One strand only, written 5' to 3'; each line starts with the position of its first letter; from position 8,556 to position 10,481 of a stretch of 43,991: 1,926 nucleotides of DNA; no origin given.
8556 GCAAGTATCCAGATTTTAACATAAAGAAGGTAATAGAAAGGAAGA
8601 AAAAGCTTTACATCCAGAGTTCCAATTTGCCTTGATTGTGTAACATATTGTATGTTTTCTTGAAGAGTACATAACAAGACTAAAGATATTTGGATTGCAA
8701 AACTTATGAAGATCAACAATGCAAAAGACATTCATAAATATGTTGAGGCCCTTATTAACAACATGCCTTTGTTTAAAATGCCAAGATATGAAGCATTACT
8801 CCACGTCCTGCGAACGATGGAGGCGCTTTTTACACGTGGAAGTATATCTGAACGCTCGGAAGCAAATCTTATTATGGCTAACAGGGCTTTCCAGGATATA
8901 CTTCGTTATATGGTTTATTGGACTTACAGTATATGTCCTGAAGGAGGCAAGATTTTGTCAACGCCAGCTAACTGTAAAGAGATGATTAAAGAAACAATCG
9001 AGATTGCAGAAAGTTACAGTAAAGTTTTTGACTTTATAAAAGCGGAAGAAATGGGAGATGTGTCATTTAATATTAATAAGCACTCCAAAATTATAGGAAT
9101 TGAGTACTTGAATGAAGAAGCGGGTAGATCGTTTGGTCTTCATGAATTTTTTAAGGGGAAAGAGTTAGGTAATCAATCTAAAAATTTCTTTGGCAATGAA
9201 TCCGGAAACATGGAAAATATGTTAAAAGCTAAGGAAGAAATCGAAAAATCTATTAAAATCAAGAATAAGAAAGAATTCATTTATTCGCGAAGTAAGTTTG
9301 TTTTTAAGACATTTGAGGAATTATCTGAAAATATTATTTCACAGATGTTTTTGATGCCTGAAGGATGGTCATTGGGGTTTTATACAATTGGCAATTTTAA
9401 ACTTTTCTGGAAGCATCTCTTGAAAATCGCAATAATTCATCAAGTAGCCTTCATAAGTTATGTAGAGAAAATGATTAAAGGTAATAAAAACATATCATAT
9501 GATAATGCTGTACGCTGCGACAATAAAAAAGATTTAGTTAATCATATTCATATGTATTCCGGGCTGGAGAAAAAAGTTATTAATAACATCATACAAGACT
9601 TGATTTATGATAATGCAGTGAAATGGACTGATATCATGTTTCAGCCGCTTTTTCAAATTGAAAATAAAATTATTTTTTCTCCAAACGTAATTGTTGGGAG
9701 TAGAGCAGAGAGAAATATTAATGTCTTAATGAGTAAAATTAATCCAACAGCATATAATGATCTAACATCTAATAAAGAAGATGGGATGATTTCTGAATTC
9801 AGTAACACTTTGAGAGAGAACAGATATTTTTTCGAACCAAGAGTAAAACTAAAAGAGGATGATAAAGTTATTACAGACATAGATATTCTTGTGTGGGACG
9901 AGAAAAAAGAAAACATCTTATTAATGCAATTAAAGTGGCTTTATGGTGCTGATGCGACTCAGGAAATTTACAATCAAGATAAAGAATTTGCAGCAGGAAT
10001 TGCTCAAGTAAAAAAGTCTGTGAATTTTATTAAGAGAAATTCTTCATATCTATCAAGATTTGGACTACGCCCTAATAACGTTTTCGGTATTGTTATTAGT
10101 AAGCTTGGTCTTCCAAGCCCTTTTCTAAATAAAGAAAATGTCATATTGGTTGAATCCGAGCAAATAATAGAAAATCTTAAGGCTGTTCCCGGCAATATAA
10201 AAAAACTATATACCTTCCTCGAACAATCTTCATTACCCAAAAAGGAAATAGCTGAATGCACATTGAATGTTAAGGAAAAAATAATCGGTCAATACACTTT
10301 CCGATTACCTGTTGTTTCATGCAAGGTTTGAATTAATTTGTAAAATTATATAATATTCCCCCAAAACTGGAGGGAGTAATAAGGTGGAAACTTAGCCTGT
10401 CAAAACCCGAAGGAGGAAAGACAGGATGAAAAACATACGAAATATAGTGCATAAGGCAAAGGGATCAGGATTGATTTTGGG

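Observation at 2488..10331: Two distant paralogs of one nuclease-like family bracket the rpoC paralog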

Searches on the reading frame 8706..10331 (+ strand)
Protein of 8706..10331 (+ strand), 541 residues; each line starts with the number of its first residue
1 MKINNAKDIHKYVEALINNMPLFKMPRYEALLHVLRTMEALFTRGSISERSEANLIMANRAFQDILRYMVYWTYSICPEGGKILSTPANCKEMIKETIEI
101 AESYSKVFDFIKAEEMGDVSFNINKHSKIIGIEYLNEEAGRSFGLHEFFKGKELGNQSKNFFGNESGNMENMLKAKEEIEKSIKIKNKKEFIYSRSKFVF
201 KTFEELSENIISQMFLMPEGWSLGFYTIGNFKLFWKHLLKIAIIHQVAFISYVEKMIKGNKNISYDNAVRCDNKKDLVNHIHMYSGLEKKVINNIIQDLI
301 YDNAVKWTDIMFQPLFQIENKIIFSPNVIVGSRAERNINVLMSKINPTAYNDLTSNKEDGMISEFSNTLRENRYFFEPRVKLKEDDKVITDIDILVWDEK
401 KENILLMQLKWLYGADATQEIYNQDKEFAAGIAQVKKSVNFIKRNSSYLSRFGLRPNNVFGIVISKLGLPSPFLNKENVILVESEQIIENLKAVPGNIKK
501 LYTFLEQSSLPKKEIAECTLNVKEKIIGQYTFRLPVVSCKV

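Call 4: search_protein_families(library=pfam, proteins=[window:8706-10331:+], max_evalue=1)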
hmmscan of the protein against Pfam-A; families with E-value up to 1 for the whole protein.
window:8706-10331:+ (541 aa): 1 family
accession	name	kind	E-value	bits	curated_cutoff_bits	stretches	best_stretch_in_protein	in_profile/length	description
PF03008.20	DUF234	-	0.046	14.6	22.5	0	390-412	68-90/100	Archaea bacterial proteins of unknown function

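Call 5: search_protein_families(library=padloc, proteins=[window:8706-10331:+], max_evalue=1)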
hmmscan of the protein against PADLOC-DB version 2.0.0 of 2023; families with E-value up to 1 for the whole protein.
window:8706-10331:+ (541 aa): 0 families

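Call 7: find_homologous_proteins(query=window:8706-10331:+)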
Query window:8706-10331:+ (541 aa): 1 proteins with E <= 0.001 among 8000 candidates.
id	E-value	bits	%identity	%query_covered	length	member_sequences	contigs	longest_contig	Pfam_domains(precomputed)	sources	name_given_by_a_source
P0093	0.0e+0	1200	100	100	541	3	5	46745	-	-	-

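Call 14: find_encoding_contigs(protein=window:8706-10331:+, flank=10000, max_places=6)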
Protein window:8706-10331:+ (541 aa): 7 contigs read that carry it; 6 places shown.
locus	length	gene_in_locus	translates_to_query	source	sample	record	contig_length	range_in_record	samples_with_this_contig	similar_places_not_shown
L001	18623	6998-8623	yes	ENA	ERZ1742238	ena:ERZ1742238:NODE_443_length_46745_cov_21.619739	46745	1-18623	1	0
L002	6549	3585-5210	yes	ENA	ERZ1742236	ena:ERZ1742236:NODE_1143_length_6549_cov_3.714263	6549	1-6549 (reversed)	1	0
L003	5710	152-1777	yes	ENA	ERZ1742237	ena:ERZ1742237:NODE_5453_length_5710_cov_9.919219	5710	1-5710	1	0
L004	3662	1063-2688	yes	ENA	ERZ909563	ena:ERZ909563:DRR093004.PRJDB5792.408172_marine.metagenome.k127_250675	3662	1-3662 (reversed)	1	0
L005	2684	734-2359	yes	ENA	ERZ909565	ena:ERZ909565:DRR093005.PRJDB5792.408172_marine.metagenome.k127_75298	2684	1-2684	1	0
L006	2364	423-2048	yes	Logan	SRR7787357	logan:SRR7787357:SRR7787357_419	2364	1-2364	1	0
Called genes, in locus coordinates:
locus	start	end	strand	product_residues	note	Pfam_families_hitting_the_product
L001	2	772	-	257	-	?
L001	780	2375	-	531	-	-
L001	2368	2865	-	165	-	PF11848:DUF3368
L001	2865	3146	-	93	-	PF03683:UPF0175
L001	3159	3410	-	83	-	-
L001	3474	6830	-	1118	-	PF04997:RNA_pol_Rpb1_1, PF00623:RNA_pol_Rpb1_2, PF04983:RNA_pol_Rpb1_3, PF04998:RNA_pol_Rpb1_5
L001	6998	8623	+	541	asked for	-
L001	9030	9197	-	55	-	-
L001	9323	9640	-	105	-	PF03683:UPF0175 (weak)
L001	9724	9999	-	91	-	PF12844:HTH_19, PF13560:HTH_31, PF01381:HTH_3, PF13443:HTH_26 (weak)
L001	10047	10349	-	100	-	PF05973:Gp49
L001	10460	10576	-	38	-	-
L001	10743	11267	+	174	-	PF00355:Rieske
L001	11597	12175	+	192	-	PF00033:Cytochrome_B, PF14358:DUF4405 (weak), PF13631:Cytochrom_B_N_2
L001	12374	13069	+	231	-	-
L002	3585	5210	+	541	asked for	-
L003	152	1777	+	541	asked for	-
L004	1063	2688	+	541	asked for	-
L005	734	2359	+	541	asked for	-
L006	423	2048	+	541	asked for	-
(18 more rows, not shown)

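Call 22: search_protein_representatives(protein=window:8706-10331:+)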
Query: 541 residues. Proteins with E-value up to 0.001 (for the whole library): 781; up to 1e-10: 340; up to 1e-30: 34. The best 150 are listed.
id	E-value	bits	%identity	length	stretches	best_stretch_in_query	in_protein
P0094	8.7e-130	450.3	42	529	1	6-537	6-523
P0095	5.5e-89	315.7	33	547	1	10-537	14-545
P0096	3.6e-52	194.2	28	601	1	5-537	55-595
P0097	2.0e-50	188.5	28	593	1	5-513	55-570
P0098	8.1e-50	186.4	29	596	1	3-537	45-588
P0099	1.0e-46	176.2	25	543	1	3-502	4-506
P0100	1.7e-46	175.5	35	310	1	59-345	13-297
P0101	1.7e-44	168.9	31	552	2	206-493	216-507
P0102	2.3e-44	168.4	28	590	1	3-536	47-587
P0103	2.3e-42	161.8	24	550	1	5-537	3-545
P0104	3.2e-42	161.4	29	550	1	7-509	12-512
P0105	3.5e-42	161.3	27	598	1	3-537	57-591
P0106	7.0e-41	157.0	27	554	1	1-536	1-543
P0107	5.8e-39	150.6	28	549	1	9-495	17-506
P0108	6.2e-39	150.5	29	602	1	66-488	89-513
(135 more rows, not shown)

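Call 32: find_homologous_proteins(query=A2, max_evalue=1e-10)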
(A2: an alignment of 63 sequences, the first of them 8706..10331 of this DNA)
Query A2 (63 sequences) (541 aa, profile of the alignment): 1 proteins with E <= 1e-10 among 8000 candidates.
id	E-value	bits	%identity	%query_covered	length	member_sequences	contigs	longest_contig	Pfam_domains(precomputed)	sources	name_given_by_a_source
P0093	1.8e-153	530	100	100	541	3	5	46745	-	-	-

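Call 34: find_encoding_contigs(protein=P0094, flank=10000, max_places=4)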
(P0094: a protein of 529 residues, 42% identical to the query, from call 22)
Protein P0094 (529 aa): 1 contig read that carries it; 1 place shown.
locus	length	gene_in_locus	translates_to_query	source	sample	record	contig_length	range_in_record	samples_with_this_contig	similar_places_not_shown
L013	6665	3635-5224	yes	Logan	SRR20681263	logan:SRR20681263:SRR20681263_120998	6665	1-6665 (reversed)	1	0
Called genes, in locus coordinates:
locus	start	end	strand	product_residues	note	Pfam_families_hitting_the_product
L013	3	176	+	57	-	?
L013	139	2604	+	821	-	PF00122:E1-E2_ATPase, PF00702:Hydrolase, PF13246:Cation_ATPase, PF08282:Hydrolase_3 (weak), PF00689:Cation_ATPase_C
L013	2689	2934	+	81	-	-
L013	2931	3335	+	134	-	PF13470:PIN_3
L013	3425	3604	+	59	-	-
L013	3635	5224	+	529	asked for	-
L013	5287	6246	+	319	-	PF02661:Fic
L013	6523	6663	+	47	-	?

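Call 37: find_encoding_contigs(protein=P0095, flank=10000, max_places=4)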
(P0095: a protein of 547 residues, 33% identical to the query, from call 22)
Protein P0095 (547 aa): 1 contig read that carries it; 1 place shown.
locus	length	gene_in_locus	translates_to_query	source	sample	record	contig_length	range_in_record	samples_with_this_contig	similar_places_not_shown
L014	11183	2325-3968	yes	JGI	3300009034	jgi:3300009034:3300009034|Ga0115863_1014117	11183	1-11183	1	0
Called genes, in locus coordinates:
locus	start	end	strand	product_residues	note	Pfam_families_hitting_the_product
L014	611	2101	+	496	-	PF18928:DUF5677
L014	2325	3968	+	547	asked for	-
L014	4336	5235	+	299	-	-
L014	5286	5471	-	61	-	-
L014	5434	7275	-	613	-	PF01443:Viral_helicase1 (faint), PF13245:AAA_19, PF00580:UvrD-helicase, PF13361:UvrD_C (weak)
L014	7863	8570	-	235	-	PF13424:TPR_12 (faint), PF13432:TPR_16 (faint), PF13176:TPR_7 (faint), PF13428:TPR_14 (faint), PF00515:TPR_1 (faint), PF13181:TPR_8 (faint), PF14559:TPR_19 (weak), PF07719:TPR_2 (weak), +2 more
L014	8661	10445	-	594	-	PF01471:PG_binding_1 (weak), PF00656:Peptidase_C14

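Call 38: find_encoding_contigs(protein=P0096, flank=10000, max_places=4)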
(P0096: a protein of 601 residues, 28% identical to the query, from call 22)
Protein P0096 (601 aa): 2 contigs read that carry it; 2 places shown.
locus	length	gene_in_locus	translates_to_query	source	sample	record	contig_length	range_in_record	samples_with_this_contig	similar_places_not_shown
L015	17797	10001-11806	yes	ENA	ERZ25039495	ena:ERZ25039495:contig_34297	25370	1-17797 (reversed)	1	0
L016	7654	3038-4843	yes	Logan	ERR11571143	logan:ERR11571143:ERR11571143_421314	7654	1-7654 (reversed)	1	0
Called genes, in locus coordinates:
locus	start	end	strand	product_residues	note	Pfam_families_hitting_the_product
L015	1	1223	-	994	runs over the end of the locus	PF14312:FG-GAP_2 (faint), PF13004:BACON (weak)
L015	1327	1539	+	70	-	-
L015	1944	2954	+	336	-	-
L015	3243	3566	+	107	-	-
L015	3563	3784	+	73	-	-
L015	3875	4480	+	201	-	-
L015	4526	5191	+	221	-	-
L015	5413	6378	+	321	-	-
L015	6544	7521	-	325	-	PF00589:Phage_integrase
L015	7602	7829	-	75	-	-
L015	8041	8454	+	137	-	-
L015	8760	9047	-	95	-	-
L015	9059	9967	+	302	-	-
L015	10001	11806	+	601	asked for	PF02810:SEC-C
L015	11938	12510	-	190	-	-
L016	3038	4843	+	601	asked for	PF02810:SEC-C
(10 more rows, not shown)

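Call 43: predict_structure(alignment_id=A2)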
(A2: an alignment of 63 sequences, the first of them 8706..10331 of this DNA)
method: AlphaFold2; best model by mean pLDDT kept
length: 541 residues; sequences in the alignment: 63
mean_pLDDT: 94.6   pTM: 0.93
mean pLDDT of the five models: 94.6, 93.8, 93.6, 93.2, 92.6
residues with pLDDT >= 90: 474; 70-90: 60; 50-70: 7; < 50: 0
segments of 3 or more residues with pLDDT < 50: none
pLDDT, mean of each block of 10 residues (from residue 1): 94 97 98 97 93 89 96 98 93 94 96 96 97 97 90 83 74 96 91 96 94 95 98 98 97 95 93 98 98 99 95 98 98 95 96 96 97 98 97 98 98 89 95 98 96 96 95 93 96 97 88 83 97 94 64
secondary structure, 60 per line:
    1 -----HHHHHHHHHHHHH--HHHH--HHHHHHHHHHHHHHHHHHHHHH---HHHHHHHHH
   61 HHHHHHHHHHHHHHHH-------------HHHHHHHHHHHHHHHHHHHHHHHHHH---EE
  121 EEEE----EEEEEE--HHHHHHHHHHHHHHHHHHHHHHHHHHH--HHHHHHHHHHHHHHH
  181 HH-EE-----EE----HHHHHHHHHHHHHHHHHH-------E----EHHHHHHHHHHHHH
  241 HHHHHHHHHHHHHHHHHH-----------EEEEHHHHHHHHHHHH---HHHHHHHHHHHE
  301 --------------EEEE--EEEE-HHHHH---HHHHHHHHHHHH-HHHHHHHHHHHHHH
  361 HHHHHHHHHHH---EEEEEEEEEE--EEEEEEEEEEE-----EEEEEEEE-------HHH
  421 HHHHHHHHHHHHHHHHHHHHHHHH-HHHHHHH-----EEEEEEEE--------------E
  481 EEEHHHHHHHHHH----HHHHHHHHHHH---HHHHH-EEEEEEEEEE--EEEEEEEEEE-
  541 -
elements in order: H6-18 H21-24 H27-48 H52-76 H90-115 E119-124 E129-134 H137-163 H166-182 H197-214 H228-258 E270-273 H274-285 H289-299 E315-318 E321-324 H326-330 H334-345 H347-371 E375-384 E387-397 E403-410 H418-444 H446-452 E458-465 E480-483 H484-493 H498-508 H512-516 E518-527 E530-539

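Call 45: search_solved_structures(query=A2, max_evalue=1)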
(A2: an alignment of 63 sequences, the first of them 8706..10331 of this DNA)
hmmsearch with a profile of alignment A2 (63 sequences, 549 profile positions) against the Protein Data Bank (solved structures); distinct sequences matched with E-value up to 1: 8.
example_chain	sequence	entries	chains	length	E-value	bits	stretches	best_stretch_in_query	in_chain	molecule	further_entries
6zfd_A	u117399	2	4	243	0.058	15.2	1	94-191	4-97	14-3-3 protein zeta/delta,Protein E6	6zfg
8p1h_A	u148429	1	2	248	0.061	15.2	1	94-191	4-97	Tyrosine 3-monooxygenase/tryptophan 5-monooxygenase activation protein zeta,Neuronal acety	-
8ah2_A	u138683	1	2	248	0.061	15.2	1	94-191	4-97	14-3-3 protein zeta/delta,Nucleophosmin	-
9wuf_A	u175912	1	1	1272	0.061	15.2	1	381-429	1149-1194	Restriction endonuclease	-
9uj2_B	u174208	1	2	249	0.062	15.1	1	94-191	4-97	14-3-3 protein zeta/delta,Peptide from Nucleoprotein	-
7q16_A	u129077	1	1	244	0.11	14.4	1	96-191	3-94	14-3-3 protein zeta/delta,Bcl2-associated agonist of cell death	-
1qys_A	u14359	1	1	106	0.47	12.2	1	171-221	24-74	TOP7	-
5oql_r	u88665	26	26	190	0.82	11.4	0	219-258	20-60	40S ribosomal protein s9-like protein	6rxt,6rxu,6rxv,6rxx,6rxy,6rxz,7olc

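Call 49: fold_search(model_id=the predicted structure, library=pdb)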
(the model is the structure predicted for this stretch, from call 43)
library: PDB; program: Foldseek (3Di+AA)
matches with E <= 10: 132; with E <= 0.001: 1
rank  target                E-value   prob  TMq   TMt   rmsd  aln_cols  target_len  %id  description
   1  9wuf                  1.2e-05  1.00  0.38  0.20  11.4       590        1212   13  Cryo-EM structure of Upx (released 2026-02-11)
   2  9dou_A                1.0e-02  0.90  0.19  0.12  16.3       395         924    9  Taeniopygia guttata R2 retrotransposon (R2Tg) initiating target-primed reverse transcription (released 2025-05-21)
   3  6p4o_B                1.2e-02  0.38  0.15  0.16  24.6       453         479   12  Complex of XPB helicase with Bax1 endonuclease from Sulfurisphaera tokodaii at 3.15 Angstroms resolution (released 2020-06-03)
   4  9nl2_A                1.3e-02  0.92  0.21  0.11  16.5       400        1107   10  Structure of R2 retrotransposon protein from Platysternon megacephalum initiating target-primed reverse transcription (released 2025-06-18)
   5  6p4w_B                1.5e-02  0.35  0.14  0.18  21.7       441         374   11  XPB helicase in a complex with truncated Bax1 from Sulfurisphaera tokodaii at 2.96 Angstrom resolution (released 2020-06-03)
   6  8gh6_A                1.7e-02  0.77  0.18  0.12  21.7       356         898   12  Bombyx mori R2 retrotransposon initiating target-primed reverse transcription (released 2023-04-05)
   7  6p4o_F                2.0e-02  0.35  0.14  0.16  23.5       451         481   11  Complex of XPB helicase with Bax1 endonuclease from Sulfurisphaera tokodaii at 3.15 Angstroms resolution (released 2020-06-03)
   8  8iby_C                2.3e-02  1.00  0.17  0.12   6.6       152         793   13  Structure of R2 with 5'ORF (released 2023-09-20)
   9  6p4w_D                2.7e-02  0.33  0.14  0.18  21.8       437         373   10  XPB helicase in a complex with truncated Bax1 from Sulfurisphaera tokodaii at 2.96 Angstrom resolution (released 2020-06-03)
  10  8q3y_A                6.1e-02  0.54  0.18  0.21  22.5       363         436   10  Crystal structure of apo Can2 from Thermoanaerobacter brockii (released 2023-11-22)
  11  5liz                  6.4e-02  0.21  0.16  0.15  23.5       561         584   10  The structure of Nt.BspD6I nicking endonuclease with all cysteines mutated by serine residues at 0.19 nm resolution . (released 2017-08-02)
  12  5lhc_A                7.8e-02  0.18  0.14  0.14  24.3       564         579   10  The structure of D456A mutant of Nt.BspD6I nicking endonuclease at 0.24 nm resolution . (released 2017-08-16)
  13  6p4o_D                8.5e-02  0.21  0.14  0.16  22.2       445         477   11  Complex of XPB helicase with Bax1 endonuclease from Sulfurisphaera tokodaii at 3.15 Angstroms resolution (released 2020-06-03)
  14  2vld_B                1.0e-01  0.95  0.12  0.26   6.4       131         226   15  crystal structure of a repair endonuclease from Pyrococcus abyssi (released 2009-05-19)
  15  9nl3_A                1.1e-01  0.84  0.20  0.11  15.4       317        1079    9  Structure of R2 retrotransposon protein from Taeniopygia guttata initiating target-primed reverse transcription (released 2025-06-18)
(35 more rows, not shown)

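Call 52: search_solved_structures(query=window:8706-10331:+, max_evalue=10, show_alignments=2)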
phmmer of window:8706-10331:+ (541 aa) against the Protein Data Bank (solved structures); distinct sequences matched with E-value up to 10: 1.
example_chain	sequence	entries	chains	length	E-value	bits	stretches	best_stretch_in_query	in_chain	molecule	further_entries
8bf4_D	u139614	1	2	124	2.3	10.1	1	218-269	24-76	VHH14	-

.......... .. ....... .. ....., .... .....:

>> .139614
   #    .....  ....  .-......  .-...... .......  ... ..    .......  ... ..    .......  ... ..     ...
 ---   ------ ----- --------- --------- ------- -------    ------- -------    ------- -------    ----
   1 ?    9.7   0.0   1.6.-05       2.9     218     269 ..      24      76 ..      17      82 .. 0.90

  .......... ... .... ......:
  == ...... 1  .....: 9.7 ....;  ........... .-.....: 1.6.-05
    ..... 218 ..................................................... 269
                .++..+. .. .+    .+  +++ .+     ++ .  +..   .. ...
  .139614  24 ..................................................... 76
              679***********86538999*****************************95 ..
